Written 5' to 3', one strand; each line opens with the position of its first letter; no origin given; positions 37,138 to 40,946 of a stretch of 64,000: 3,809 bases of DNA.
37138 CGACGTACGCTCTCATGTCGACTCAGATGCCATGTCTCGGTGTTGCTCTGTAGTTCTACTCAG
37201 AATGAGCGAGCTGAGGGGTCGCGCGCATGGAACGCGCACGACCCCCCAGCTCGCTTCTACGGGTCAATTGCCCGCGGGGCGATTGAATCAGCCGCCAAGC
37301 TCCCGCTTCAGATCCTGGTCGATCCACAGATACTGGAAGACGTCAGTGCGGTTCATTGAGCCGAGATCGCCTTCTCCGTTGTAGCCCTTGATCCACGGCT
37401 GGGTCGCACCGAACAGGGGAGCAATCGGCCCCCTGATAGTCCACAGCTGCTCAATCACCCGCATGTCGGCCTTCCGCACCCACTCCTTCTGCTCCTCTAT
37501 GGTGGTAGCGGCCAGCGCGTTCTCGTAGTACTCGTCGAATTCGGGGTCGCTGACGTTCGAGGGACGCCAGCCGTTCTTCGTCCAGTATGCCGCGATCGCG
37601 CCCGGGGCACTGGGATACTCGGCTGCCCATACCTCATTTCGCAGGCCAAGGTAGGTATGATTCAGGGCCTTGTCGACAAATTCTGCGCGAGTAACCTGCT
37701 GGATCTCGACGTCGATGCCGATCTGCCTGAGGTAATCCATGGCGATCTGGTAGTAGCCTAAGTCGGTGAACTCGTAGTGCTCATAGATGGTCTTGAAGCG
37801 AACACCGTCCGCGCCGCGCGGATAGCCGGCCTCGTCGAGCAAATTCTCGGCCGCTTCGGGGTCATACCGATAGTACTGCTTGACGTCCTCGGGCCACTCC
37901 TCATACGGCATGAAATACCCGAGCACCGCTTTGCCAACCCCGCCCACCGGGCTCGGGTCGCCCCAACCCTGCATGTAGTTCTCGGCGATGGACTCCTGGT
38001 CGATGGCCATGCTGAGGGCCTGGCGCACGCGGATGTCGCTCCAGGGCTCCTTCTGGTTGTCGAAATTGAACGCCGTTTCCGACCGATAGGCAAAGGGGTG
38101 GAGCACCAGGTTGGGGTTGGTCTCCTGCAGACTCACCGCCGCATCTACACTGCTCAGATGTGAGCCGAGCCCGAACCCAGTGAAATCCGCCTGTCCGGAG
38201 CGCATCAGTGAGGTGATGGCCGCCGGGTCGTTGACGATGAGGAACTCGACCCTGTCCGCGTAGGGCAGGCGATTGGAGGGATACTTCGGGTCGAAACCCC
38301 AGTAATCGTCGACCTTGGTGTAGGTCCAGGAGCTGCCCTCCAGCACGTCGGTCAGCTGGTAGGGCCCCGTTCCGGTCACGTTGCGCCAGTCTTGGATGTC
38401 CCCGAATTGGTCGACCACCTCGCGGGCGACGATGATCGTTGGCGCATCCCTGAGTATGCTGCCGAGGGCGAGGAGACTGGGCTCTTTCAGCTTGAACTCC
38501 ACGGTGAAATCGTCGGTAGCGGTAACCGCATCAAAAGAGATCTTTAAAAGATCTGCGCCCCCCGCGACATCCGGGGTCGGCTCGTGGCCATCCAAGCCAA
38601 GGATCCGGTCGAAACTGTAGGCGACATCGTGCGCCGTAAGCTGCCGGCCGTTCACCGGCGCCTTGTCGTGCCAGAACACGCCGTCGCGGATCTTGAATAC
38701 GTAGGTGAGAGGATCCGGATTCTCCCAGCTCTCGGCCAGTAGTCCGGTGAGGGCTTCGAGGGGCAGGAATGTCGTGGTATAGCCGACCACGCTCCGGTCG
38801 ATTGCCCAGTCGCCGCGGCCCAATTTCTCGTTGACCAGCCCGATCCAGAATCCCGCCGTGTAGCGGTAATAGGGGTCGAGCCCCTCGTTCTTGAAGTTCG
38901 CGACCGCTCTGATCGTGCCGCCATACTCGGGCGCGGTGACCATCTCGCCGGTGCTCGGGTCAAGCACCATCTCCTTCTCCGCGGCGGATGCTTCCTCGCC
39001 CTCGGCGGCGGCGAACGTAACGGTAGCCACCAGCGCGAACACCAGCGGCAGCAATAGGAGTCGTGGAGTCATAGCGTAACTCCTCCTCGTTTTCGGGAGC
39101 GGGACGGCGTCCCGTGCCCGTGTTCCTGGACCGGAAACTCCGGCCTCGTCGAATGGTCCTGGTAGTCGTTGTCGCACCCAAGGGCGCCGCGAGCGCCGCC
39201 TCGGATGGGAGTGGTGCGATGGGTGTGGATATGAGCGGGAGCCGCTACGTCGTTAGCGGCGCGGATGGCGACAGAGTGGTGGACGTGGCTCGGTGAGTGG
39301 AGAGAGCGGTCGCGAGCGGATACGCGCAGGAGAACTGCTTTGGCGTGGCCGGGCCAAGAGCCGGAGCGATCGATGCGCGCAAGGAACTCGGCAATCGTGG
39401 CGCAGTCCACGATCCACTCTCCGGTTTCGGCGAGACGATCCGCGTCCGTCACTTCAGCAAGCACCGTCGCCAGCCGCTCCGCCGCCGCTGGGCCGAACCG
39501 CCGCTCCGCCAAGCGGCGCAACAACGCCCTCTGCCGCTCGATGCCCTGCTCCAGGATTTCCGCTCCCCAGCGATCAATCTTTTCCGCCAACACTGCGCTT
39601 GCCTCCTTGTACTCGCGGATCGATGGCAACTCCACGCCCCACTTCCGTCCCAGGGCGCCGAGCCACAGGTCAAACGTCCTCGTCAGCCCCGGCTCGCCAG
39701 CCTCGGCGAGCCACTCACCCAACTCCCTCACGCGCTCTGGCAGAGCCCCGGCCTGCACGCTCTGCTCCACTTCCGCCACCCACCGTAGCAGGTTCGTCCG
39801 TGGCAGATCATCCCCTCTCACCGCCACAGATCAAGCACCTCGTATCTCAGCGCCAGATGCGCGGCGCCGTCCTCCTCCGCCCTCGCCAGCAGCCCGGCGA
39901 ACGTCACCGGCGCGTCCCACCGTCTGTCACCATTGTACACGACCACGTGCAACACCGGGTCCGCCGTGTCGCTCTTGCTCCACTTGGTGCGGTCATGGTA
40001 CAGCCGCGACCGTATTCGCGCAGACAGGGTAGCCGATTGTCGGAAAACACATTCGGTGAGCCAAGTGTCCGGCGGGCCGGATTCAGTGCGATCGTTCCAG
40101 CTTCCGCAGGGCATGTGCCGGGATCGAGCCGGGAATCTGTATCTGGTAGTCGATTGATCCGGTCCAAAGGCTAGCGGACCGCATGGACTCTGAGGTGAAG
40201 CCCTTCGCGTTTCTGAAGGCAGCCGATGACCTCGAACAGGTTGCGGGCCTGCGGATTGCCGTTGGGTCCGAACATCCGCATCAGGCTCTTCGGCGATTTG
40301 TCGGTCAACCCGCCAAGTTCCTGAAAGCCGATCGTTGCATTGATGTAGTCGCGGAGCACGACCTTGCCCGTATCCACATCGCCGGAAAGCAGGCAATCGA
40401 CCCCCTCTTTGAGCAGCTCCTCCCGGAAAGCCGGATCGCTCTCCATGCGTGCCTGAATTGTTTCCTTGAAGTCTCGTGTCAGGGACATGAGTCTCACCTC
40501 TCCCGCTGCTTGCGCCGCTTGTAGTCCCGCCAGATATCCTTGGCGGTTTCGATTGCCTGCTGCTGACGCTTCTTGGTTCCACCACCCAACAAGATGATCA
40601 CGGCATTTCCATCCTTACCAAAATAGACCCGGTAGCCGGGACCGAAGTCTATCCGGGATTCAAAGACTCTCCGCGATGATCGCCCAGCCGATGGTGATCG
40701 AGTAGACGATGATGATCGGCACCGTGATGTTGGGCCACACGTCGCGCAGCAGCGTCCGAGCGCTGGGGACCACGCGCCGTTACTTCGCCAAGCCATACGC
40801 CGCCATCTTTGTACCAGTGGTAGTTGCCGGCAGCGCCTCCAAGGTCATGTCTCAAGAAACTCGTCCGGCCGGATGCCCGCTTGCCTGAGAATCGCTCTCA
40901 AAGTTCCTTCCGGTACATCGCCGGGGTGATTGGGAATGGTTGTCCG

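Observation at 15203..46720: A module of permease tail + hairpin + Rpn/YhgA-like nuclease recurs at cassette junctions, possibly mobile or driving rearrangement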

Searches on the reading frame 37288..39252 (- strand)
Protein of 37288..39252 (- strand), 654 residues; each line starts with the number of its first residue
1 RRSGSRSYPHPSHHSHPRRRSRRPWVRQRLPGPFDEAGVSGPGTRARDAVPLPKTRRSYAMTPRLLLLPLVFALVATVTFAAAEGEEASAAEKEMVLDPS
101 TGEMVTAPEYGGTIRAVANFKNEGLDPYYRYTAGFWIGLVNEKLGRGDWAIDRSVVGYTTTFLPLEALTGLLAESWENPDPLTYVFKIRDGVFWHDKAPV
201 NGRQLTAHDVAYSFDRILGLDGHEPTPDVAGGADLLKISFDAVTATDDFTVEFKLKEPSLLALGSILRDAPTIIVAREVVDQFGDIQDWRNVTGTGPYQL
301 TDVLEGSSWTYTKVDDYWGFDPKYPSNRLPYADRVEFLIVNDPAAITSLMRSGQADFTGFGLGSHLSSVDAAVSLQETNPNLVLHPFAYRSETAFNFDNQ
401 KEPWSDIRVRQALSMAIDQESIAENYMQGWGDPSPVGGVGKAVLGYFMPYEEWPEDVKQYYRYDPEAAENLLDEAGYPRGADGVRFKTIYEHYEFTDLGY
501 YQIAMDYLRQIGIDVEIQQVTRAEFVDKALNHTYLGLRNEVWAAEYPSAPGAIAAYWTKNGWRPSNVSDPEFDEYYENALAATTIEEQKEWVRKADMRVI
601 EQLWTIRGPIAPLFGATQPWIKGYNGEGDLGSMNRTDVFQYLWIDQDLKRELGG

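Call 5: search_protein_families(library=pfam, proteins=[window:37288-39252:-])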
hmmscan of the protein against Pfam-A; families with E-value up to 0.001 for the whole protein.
window:37288-39252:- (654 aa): 1 family
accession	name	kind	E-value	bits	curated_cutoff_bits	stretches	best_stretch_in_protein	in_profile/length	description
PF00496.27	SBP_bac_5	-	1.2e-69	235.7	32.4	1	169-562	3-366/368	Bacterial extracellular solute-binding proteins, family 5 Middle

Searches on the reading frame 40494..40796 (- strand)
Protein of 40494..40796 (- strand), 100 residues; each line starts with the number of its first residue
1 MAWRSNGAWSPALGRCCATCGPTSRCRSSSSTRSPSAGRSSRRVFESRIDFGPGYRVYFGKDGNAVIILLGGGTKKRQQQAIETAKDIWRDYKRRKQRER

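Call 50: search_protein_families(library=padloc, proteins=[window:40494-40796:-], max_evalue=0.01)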
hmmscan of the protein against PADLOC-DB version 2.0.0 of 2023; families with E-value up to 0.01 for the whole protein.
window:40494-40796:- (100 aa): 0 families

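Call 52: search_protein_families(library=ncbifam, proteins=[window:40494-40796:-])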
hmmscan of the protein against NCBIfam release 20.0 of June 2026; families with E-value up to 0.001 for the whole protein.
window:40494-40796:- (100 aa): 1 family
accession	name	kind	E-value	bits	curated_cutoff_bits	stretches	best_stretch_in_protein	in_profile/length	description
TIGR02683.1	upstrm_HI1419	hypoth_equivalog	4.1e-17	62.4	62.85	1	43-92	46-95/95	type II toxin-antitoxin system RelE/ParE family toxin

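Call 60: search_protein_families(library=pfam, proteins=[window:40494-40796:-], max_evalue=0.01)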
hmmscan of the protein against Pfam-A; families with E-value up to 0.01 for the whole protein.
window:40494-40796:- (100 aa): 0 families
